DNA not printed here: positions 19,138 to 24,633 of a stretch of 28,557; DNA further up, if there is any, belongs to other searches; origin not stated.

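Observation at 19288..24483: Giant helicase with split RecA lobes, two Cys4 modules and a C-terminal Vsr-like endonuclease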

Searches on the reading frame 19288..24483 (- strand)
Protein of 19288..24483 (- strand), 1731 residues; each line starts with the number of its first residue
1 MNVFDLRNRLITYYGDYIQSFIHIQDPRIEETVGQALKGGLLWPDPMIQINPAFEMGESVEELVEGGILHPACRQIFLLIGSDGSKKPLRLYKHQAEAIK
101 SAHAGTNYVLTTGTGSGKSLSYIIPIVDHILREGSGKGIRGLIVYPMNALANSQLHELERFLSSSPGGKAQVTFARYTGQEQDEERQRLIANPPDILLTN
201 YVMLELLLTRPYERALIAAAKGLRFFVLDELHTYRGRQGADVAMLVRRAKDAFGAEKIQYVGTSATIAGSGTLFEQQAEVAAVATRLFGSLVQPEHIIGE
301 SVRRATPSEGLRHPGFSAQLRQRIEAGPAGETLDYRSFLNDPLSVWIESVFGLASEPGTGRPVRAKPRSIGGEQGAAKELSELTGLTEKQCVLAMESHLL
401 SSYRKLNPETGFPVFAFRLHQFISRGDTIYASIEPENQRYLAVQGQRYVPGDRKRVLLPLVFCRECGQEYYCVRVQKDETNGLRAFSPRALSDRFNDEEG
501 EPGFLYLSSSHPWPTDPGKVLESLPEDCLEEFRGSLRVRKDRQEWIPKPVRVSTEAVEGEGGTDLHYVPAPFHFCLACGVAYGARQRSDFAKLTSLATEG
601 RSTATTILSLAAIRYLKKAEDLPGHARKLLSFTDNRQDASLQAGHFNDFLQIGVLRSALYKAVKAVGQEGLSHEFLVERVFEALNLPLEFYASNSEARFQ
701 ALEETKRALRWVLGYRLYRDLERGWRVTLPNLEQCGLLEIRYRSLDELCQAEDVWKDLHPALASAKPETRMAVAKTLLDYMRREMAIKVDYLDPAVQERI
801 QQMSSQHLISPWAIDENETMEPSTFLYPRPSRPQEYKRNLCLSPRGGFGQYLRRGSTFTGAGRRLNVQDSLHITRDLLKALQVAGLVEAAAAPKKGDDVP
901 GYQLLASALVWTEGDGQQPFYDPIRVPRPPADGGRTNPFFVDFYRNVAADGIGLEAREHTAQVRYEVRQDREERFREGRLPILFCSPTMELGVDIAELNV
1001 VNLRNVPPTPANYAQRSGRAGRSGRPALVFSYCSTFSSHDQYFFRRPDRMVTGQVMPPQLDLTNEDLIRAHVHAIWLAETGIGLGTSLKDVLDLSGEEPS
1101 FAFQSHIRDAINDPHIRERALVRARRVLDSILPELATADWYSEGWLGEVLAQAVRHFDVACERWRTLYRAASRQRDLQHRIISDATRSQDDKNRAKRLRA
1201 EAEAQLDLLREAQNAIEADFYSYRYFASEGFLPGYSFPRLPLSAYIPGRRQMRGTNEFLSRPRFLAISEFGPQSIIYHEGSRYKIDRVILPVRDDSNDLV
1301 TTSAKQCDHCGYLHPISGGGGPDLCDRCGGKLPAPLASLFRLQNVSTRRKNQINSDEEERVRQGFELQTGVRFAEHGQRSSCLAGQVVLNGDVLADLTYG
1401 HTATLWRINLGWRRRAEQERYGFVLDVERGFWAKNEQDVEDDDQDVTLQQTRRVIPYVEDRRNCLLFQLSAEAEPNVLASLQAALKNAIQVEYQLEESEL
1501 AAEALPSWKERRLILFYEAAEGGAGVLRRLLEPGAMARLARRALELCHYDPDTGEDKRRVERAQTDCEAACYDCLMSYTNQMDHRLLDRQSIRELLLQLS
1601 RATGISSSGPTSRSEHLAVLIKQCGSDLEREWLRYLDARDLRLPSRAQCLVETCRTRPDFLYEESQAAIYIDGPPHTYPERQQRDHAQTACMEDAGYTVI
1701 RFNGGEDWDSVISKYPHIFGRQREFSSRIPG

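Call 6: search_protein_families(library=pfam, proteins=[window:19288-24483:-], max_evalue=0.01)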
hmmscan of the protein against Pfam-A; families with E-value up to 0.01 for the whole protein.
window:19288-24483:- (1731 aa): 4 families
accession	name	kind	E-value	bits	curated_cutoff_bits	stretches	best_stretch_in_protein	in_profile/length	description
PF00270.35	DEAD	-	6.3e-27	94.8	26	1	93-268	2-161/167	DEAD/DEAH box helicase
PF00271.37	Helicase_C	-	1.2e-12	48.5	23.5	1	953-1024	39-110/110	Helicase conserved C-terminal domain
PF09369.15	MZB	-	9.9e-11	42.6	24.2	1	1481-1575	1-80/80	MrfA Zn-binding domain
PF04480.18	DUF559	-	9e-05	22.8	20.6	1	1658-1704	46-90/109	Protein of unknown function (DUF559)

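Call 7: search_protein_families(library=padloc, proteins=[window:19288-24483:-], max_evalue=0.01)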
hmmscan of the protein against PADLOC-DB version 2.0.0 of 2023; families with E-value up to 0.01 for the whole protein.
window:19288-24483:- (1731 aa): 37 families (the best 25 are shown)
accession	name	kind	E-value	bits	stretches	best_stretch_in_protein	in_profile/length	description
PDLC00037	DruE3|DruE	-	1.1e-100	336.4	4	42-270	50-302/2055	SNF2 family N-terminal domain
PDLC00013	DruE1|DruE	-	7.5e-93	310.5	5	964-1359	1066-1441/1776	SNF2 family N-terminal domain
PDLC00014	DruE2|DruE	-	7.7e-80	267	6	987-1079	1207-1299/1928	SNF2 family N-terminal domain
PDLC00035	DruE3|DruE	-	9e-78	260.2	2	38-274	47-306/1460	SNF2 family N-terminal domain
PDLC00015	DruE2|DruE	-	2.4e-75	252.3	5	982-1080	1173-1271/1887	SNF2 family N-terminal domain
PDLC00036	DruE3|DruE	-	1.3e-65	219.4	2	91-270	93-288/2023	SNF2 family N-terminal domain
PDLC00051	DruE4|DruE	-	1.6e-65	219.5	5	969-1073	1114-1218/1829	SNF2 family N-terminal domain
PDLC02503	BrxHI|BrxHII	-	2.2e-25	87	2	93-274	27-201/698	BrxHI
PDLC02896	DpdJ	-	8.3e-24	81.4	2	186-275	329-420/1487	DpdJ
PDLC03960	SngC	-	2e-22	77.7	2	91-269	25-197/720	-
PDLC02501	BrxHI|BrxHII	-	9.3e-21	71.6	2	94-269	27-197/925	BrxHI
PDLC02569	DrmA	-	5.1e-17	58.9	2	974-1045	823-894/1095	DrmA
PDLC02864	DpdF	-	6.7e-13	46.3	2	93-232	25-146/610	DpdF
PDLC03928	PsyrT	-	3.1e-12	43.6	2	952-1030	264-342/689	-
PDLC02893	DpdJ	-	1.5e-11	41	1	187-279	342-435/876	DpdJ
PDLC02897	DpdJ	-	3.2e-10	36.5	2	958-1022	386-450/1570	DpdJ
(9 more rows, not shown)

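Call 9: search_solved_structures(query=window:19288-24483:-, max_evalue=0.01)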
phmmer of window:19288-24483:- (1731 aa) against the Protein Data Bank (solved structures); distinct sequences matched with E-value up to 0.01: 89 (the best 60 are shown).
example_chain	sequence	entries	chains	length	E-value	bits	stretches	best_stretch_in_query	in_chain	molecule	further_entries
9tu7_Y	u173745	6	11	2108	3.5e-43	150.2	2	86-271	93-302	DEAD/DEAH box helicase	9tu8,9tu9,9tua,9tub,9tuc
9wae_A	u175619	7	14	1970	5.9e-28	99.8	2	979-1071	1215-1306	Helicase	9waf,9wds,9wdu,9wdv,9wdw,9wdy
6znp_A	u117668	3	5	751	6.6e-25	89.7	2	90-276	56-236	Uncharacterized ATP-dependent helicase YprA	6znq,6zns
5v9x_A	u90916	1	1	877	2.6e-15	57.9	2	95-268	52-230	ATP-dependent DNA helicase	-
7lhl_A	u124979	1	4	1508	1.1e-14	55.8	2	95-268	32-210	ATP-dependent DNA helicase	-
4bru_A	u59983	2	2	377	2e-07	31.7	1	961-1032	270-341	ATP-DEPENDENT RNA HELICASE DHH1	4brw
1s2m_A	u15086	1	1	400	2.3e-07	31.5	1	961-1032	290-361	Putative ATP-dependent RNA helicase DHH1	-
1hv8_A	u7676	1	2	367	2.5e-07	31.4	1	968-1032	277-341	PUTATIVE ATP-DEPENDENT RNA HELICASE MJ0669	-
8tbx_A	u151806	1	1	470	3.9e-07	30.8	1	968-1036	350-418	ATP-dependent RNA helicase DDX1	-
9hcc_z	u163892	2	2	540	5.1e-07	30.4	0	968-1031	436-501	Probable ATP-dependent RNA helicase DDX28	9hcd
5ivl_B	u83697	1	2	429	1.2e-06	29.2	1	973-1067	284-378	DEAD-box ATP-dependent RNA helicase CshA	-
8i9t_Cb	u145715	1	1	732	3.9e-06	27.5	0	967-1030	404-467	ATP-dependent RNA helicase DBP10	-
6l5l_A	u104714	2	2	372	6.7e-06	26.7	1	965-1036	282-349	Nucleolar RNA helicase 2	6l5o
6l5m_A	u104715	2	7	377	7e-06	26.6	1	965-1036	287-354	Nucleolar RNA helicase 2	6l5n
8i9v_Cb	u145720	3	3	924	7.4e-06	26.5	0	967-1030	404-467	ATP-dependent RNA helicase DBP10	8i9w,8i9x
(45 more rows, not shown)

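Call 17: find_homologous_proteins(query=window:19288-24483:-, max_evalue=1e-10)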
Query window:19288-24483:- (1731 aa): 8000 proteins with E <= 1e-10 among 8000 candidates; the best 120 are listed.
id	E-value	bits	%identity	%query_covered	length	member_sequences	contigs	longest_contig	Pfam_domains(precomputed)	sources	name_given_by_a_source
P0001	0.0e+0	3996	100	100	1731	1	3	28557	PF00270.36,PF09369.16,PF00271.38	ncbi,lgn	-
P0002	0.0e+0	2682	67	99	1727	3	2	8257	PF04480.19,PF00270.36,PF09369.16,PF00271.38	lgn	-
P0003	0.0e+0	2671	68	99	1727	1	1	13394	PF04480.19,PF00270.36,PF09369.16,PF00271.38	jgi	jgi:ATP-dependent helicase YprA (DUF1998 family)/very-short-patch-repair endonuclease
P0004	0.0e+0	2666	67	99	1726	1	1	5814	PF00270.36,PF09369.16,PF00271.38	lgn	-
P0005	0.0e+0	2663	67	99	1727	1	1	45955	PF04480.19,PF00270.36,PF09369.16,PF00271.38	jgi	jgi:ATP-dependent helicase YprA (DUF1998 family)/very-short-patch-repair endonuclease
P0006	0.0e+0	2616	66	99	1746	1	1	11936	PF04480.19,PF00270.36,PF09369.16,PF00271.38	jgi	jgi:ATP-dependent helicase YprA (DUF1998 family)/very-short-patch-repair endonuclease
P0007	0.0e+0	2604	66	99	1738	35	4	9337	PF04480.19,PF00270.36,PF09369.16,PF00271.38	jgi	jgi:ATP-dependent helicase YprA (DUF1998 family)/very-short-patch-repair endonuclease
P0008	0.0e+0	2566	65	99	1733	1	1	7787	PF00270.36,PF09369.16,PF00271.38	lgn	-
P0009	0.0e+0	2556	65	99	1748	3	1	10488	PF04480.19,PF00270.36,PF09369.16,PF00271.38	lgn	-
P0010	0.0e+0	2553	64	99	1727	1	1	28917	PF00270.36,PF09369.16,PF00271.38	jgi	-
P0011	0.0e+0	2551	65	99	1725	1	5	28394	PF04480.19,PF00270.36,PF09369.16,PF00271.38,PF04851.22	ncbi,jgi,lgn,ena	ncbi:MAG: DEAD/DEAH box helicase [Candidatus Binatia bacterium]|jgi:ATP-dependent helicase YprA (DUF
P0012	0.0e+0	2549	63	100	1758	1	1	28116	PF04480.19,PF00270.36,PF09369.16,PF00271.38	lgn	-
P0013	0.0e+0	2548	65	99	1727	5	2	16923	PF04480.19,PF00270.36,PF09369.16,PF00271.38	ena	-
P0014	0.0e+0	2543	65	99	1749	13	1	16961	PF00270.36,PF09369.16,PF00271.38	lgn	-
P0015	0.0e+0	2527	64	100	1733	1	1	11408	PF04480.19,PF00270.36,PF09369.16,PF00271.38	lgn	-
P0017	0.0e+0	2519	63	99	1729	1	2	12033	PF04480.19,PF00270.36,PF09369.16,PF00271.38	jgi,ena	-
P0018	0.0e+0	2516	65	99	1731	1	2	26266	PF00270.36,PF09369.16,PF00271.38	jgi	-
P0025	0.0e+0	2499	62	99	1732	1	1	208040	PF00270.36,PF09369.16,PF00271.38,PF04851.22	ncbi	-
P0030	0.0e+0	2477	62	99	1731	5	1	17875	PF04480.19,PF00270.36,PF09369.16,PF00271.38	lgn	-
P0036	0.0e+0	2458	63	99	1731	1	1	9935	PF00270.36,PF09369.16,PF00271.38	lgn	-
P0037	0.0e+0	2454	63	99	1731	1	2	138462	PF04480.19,PF00270.36,PF09369.16,PF00271.38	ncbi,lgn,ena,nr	ncbi:MAG: DEAD/DEAH box helicase [Candidatus Eisenbacteria sp.]|nr:DEAD/DEAH box helicase [Candidatu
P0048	0.0e+0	2428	62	99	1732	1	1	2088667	PF04480.19,PF00270.36,PF09369.16,PF00271.38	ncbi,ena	-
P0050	0.0e+0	2427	63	99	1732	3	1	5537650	PF00270.36,PF09369.16,PF00271.38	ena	-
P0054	0.0e+0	2424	62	99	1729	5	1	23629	PF04480.19,PF00270.36,PF09369.16,PF00271.38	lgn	-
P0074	0.0e+0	2403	61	99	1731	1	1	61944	PF00270.36,PF09369.16,PF00271.38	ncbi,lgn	ncbi:MAG: DEAD/DEAH box helicase [Thermoplasmata archaeon]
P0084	0.0e+0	2397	60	99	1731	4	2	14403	PF04480.19,PF00270.36,PF09369.16,PF00271.38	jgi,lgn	jgi:ATP-dependent helicase YprA (DUF1998 family)/very-short-patch-repair endonuclease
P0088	0.0e+0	2395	60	100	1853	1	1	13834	PF04480.19,PF00270.36,PF09369.16,PF00271.38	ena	-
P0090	0.0e+0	2395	63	96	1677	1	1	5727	PF00270.36,PF09369.16,PF00271.38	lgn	-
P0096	0.0e+0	2393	61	99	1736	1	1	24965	PF00270.36,PF09369.16,PF00271.38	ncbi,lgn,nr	ncbi:MAG: DEAD/DEAH box helicase [Actinobacteria bacterium]|nr:DEAD/DEAH box helicase [Actinomycetot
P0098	0.0e+0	2392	60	99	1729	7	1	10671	PF04480.19,PF00270.36,PF09369.16,PF00271.38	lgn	-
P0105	0.0e+0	2386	60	99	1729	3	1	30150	PF00270.36,PF09369.16,PF00271.38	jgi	jgi:ATP-dependent helicase YprA (DUF1998 family)/very-short-patch-repair endonuclease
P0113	0.0e+0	2381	61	99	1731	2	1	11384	PF00270.36,PF09369.16,PF00271.38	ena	-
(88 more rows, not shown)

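Call 18: find_encoding_contigs(protein=P0050, flank=10000, max_places=2)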
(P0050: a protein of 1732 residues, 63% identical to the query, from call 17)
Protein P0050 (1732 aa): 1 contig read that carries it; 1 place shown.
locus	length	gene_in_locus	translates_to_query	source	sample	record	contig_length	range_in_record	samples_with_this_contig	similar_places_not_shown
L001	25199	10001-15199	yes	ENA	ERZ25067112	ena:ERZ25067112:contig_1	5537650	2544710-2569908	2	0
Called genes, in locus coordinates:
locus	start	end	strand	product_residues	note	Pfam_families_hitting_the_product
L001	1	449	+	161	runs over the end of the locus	PF13577:SnoaL_4, PF14534:DUF4440 (weak), PF12680:SnoaL_2 (weak)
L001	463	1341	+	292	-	PF00296:Bac_luciferase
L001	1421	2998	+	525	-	PF00474:SSF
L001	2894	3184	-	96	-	-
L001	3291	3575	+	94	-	-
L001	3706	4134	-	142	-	PF01850:PIN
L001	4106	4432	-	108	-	PF02604:PhdYeFM_antitox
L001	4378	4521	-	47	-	-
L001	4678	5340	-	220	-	PF18743:AHJR-like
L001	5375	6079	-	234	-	-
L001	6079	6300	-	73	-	-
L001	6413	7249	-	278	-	PF03618:Kinase-PPPase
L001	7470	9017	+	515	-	PF00501:AMP-binding, PF13193:AMP-binding_C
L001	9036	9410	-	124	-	PF00296:Bac_luciferase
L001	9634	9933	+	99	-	-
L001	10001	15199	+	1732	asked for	PF00270:DEAD, PF00271:Helicase_C, PF09369:MZB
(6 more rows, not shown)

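Call 19: find_encoding_contigs(protein=P0074, flank=10000, max_places=2)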
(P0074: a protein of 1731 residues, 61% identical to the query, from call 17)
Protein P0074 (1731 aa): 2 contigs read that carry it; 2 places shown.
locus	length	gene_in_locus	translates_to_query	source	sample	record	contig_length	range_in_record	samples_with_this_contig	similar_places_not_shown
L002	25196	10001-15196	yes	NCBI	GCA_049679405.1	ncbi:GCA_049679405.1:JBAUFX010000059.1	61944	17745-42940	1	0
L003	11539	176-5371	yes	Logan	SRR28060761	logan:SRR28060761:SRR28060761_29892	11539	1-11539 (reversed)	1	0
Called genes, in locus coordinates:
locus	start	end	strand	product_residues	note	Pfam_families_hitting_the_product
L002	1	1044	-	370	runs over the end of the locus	-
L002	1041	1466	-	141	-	-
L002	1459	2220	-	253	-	-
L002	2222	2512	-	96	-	-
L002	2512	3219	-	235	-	-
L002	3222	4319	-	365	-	-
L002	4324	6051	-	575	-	-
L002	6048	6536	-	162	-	-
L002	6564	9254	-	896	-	-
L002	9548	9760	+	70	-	-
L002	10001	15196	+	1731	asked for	PF00270:DEAD, PF00271:Helicase_C, PF09369:MZB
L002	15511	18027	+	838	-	PF00176:SNF2-rel_dom, PF00270:DEAD, PF04851:ResIII (weak), PF00271:Helicase_C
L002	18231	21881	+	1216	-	PF02384:N6_Mtase (faint), PF20473:MmeI_Mtase (weak), PF07669:Eco57I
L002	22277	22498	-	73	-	-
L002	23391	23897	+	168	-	PF03837:RecT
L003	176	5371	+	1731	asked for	PF00270:DEAD, PF00271:Helicase_C, PF09369:MZB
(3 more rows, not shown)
